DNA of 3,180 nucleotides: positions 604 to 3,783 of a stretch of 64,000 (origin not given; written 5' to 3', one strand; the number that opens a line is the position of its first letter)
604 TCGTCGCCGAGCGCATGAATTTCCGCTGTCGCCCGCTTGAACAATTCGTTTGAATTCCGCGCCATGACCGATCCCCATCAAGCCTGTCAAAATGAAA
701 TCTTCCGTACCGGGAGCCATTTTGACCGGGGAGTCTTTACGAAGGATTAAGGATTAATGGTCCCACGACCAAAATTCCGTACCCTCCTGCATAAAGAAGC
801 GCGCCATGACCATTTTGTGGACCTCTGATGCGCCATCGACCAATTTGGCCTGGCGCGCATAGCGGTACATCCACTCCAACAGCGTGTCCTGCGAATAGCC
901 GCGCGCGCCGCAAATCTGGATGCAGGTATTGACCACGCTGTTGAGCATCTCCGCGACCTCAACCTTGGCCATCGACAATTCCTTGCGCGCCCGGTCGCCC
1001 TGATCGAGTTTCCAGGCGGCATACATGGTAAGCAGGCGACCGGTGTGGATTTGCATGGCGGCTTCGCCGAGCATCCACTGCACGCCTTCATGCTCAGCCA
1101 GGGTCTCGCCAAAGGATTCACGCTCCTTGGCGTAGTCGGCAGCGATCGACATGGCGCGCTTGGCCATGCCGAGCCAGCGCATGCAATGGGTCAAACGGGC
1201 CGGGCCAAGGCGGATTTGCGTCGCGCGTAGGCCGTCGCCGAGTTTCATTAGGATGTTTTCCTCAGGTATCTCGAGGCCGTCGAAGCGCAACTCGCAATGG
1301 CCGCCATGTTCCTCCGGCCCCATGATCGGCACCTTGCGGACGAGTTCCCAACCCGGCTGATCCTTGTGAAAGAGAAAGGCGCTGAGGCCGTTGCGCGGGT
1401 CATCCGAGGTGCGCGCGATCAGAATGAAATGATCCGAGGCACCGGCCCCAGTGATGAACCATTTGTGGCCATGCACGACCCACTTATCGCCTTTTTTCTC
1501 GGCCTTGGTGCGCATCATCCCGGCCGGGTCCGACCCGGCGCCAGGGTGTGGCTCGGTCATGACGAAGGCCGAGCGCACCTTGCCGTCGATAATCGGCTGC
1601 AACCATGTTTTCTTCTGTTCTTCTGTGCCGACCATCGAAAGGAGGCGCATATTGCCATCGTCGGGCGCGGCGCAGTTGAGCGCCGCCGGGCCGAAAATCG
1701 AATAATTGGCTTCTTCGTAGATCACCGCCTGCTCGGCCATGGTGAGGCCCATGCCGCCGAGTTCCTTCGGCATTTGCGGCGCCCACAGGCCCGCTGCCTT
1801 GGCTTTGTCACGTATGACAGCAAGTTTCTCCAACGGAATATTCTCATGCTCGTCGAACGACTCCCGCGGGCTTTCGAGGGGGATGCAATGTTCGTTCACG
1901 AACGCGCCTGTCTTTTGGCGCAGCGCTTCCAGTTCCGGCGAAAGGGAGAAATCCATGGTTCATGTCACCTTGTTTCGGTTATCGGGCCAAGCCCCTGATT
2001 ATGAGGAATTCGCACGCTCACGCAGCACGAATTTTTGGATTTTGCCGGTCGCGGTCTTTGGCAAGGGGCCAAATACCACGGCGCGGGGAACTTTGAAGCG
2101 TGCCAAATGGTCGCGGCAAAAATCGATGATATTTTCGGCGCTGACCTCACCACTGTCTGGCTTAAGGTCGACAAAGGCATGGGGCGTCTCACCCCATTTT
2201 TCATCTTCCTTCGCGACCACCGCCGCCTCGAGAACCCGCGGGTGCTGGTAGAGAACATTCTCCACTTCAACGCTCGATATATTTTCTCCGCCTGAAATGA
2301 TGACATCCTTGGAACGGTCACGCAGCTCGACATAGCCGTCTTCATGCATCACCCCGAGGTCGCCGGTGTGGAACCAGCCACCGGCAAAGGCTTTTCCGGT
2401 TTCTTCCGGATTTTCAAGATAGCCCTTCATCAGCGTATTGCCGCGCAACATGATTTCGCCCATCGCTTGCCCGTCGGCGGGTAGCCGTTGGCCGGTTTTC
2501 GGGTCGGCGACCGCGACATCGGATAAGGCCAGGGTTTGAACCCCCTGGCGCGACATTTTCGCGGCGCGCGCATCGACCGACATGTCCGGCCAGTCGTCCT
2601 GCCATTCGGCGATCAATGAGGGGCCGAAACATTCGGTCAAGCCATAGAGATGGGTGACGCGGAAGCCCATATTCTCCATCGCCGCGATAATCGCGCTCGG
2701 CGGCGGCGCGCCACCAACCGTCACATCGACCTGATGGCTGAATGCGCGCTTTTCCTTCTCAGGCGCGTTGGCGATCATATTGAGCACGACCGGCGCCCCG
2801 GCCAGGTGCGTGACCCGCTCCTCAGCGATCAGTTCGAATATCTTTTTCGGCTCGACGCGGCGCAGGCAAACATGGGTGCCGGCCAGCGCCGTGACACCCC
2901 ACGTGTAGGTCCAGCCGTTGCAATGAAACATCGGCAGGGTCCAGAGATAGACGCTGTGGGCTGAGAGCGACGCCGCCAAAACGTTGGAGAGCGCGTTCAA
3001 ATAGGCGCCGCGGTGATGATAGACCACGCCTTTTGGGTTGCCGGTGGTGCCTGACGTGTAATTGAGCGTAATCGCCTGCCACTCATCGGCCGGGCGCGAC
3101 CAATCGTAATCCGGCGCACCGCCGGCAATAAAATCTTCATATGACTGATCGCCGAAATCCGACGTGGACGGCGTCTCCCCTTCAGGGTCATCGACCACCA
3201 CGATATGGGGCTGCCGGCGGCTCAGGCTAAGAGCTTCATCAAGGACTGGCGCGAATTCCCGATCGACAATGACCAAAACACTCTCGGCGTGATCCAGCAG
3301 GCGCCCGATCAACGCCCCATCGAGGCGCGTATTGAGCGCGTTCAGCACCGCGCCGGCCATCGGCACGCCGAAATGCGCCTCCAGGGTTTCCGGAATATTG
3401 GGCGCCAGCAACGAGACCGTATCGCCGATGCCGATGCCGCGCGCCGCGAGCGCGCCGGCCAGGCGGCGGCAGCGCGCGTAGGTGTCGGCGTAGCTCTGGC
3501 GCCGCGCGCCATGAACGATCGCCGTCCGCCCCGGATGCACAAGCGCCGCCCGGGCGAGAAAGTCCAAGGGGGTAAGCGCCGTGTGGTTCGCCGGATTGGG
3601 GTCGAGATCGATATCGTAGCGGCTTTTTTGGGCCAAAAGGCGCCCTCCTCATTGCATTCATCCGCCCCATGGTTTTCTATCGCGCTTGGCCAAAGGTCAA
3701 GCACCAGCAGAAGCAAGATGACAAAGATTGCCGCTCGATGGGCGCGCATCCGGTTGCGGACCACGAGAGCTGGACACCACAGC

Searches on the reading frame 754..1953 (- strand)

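Call 20: search_protein_families(library=pfam, proteins=[window:754-1953:-], max_evalue=0.001)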
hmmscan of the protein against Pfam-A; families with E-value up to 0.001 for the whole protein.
window:754-1953:- (399 aa): 5 families
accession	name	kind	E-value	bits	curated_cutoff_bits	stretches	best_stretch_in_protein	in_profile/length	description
PF00441.29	Acyl-CoA_dh_1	-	2.1e-37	129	22.4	1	239-386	1-148/150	Acyl-CoA dehydrogenase, C-terminal domain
PF02770.24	Acyl-CoA_dh_M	-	3.4e-19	69.2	33.3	1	129-225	1-95/97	Acyl-CoA dehydrogenase, middle domain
PF02771.21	Acyl-CoA_dh_N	-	2.2e-17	63.9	22.9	1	5-125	1-113/113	Acyl-CoA dehydrogenase, N-terminal domain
PF08028.16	Acyl-CoA_dh_2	-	8.5e-16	58.9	22.7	1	254-367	1-124/134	Acyl-CoA dehydrogenase, C-terminal domain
PF22924.1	ACOX_C_alpha1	-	0.00042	20.6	27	0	326-387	107-168/169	Acyl-CoA oxidase, C-alpha1 domain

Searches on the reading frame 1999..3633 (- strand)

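Call 20: search_protein_families(library=pfam, proteins=[window:1999-3633:-], max_evalue=0.001)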
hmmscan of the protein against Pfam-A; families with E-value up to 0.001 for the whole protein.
window:1999-3633:- (544 aa): 2 families
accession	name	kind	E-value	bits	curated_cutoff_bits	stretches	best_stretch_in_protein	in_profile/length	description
PF00501.34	AMP-binding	-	3.6e-79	266.8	29.9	1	27-406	2-384/384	AMP-binding enzyme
PF13193.12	AMP-binding_C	-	3.6e-20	73.1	24.5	1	456-531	1-76/76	AMP-binding enzyme C-terminal domain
